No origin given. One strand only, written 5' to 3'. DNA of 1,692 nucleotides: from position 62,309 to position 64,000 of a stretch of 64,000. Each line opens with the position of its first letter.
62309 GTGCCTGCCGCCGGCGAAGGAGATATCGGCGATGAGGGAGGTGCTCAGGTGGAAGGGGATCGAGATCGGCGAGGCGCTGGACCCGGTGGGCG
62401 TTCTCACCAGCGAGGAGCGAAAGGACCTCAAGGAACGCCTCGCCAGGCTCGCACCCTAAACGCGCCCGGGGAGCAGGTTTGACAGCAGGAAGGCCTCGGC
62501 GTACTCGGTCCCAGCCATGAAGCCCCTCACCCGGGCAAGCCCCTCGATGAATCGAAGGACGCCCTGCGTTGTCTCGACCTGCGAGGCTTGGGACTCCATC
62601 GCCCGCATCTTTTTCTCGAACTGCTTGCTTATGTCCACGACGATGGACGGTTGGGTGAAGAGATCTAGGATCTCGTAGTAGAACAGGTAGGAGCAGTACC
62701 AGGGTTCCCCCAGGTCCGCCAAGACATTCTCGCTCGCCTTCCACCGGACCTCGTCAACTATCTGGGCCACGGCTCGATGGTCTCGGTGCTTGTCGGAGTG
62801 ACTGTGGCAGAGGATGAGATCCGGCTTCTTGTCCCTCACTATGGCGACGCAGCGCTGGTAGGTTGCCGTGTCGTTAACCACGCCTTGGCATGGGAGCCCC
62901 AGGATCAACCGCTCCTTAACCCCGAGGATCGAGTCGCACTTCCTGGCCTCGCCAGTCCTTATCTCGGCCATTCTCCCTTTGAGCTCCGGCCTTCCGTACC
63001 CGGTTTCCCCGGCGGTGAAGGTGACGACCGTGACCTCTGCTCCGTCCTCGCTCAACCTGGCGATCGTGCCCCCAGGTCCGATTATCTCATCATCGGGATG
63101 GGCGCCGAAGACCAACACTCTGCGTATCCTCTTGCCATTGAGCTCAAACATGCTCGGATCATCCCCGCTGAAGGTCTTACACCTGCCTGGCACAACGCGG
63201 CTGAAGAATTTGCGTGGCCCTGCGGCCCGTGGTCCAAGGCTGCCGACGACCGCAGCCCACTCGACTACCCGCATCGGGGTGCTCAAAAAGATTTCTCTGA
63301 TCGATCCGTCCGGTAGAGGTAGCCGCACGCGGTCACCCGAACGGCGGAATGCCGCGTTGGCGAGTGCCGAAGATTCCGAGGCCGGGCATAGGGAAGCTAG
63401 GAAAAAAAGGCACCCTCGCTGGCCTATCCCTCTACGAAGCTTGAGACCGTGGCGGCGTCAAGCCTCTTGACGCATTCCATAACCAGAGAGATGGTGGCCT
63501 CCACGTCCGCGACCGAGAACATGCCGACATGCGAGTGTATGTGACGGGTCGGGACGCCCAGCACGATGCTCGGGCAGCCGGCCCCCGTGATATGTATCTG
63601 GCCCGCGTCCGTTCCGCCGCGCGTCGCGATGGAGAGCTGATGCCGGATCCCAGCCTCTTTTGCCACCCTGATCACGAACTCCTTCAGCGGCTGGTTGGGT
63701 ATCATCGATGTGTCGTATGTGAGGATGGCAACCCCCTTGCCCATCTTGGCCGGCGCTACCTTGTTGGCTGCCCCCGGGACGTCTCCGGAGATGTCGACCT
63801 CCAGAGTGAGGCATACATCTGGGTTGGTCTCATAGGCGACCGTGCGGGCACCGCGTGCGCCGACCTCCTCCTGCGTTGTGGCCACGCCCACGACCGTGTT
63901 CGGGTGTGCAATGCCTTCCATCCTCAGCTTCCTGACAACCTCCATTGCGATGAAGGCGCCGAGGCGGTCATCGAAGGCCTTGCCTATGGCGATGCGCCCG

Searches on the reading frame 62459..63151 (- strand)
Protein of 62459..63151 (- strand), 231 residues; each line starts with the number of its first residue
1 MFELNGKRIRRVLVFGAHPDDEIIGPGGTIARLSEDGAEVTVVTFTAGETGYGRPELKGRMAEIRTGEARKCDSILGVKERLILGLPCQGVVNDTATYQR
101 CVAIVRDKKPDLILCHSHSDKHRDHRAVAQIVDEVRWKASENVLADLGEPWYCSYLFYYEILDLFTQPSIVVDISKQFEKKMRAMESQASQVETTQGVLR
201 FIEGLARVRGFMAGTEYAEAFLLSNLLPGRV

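Call 72: find_encoding_contigs(protein=window:62459-63151:-, flank=10000, max_places=2)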
Protein window:62459-63151:- (231 aa): 2 contigs read that carry it; 1 place shown.
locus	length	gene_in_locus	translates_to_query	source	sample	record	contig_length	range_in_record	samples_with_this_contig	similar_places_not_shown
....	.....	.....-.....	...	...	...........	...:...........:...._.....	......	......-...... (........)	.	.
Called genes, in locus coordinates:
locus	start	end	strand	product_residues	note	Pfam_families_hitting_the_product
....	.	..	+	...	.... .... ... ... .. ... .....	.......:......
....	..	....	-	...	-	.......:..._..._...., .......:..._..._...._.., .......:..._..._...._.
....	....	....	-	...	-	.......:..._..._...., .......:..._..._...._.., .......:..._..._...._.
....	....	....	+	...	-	-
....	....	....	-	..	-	-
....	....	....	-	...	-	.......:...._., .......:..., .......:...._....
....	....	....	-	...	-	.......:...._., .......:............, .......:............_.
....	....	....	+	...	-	-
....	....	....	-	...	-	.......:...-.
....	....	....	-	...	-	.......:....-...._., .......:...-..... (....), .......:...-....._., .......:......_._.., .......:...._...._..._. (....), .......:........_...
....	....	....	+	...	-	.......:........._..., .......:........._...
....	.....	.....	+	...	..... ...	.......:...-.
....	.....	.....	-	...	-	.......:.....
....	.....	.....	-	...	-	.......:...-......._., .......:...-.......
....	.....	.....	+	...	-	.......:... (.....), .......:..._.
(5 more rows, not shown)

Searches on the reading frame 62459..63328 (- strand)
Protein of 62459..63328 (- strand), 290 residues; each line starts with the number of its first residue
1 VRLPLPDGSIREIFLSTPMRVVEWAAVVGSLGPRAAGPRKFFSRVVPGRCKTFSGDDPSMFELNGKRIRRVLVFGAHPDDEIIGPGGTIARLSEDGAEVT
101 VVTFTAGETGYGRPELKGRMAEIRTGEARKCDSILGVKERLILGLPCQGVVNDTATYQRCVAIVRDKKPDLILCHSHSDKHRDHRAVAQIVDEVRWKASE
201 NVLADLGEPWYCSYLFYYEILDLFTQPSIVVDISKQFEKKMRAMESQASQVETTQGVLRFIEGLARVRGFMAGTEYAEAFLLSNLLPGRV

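Call 51: find_encoding_contigs(protein=window:62459-63328:-, flank=10000, max_places=2)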
Protein window:62459-63328:- (290 aa): no gene with exactly this product is on record in the collection.

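Call 70: find_encoding_contigs(protein=window:62459-63274:-, flank=10000, max_places=2)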
Protein window:62459-63274:- (272 aa): no gene with exactly this product is on record in the collection.

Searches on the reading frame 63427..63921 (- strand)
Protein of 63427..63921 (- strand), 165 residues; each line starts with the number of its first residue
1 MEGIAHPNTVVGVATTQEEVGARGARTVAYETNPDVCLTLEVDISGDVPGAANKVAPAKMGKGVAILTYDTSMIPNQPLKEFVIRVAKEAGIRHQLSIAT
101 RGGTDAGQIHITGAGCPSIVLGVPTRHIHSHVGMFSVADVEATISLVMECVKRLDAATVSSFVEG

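Call 69: find_encoding_contigs(protein=window:63427-63921:-, flank=10000, max_places=2)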
Protein window:63427-63921:- (165 aa): no gene with exactly this product is on record in the collection.
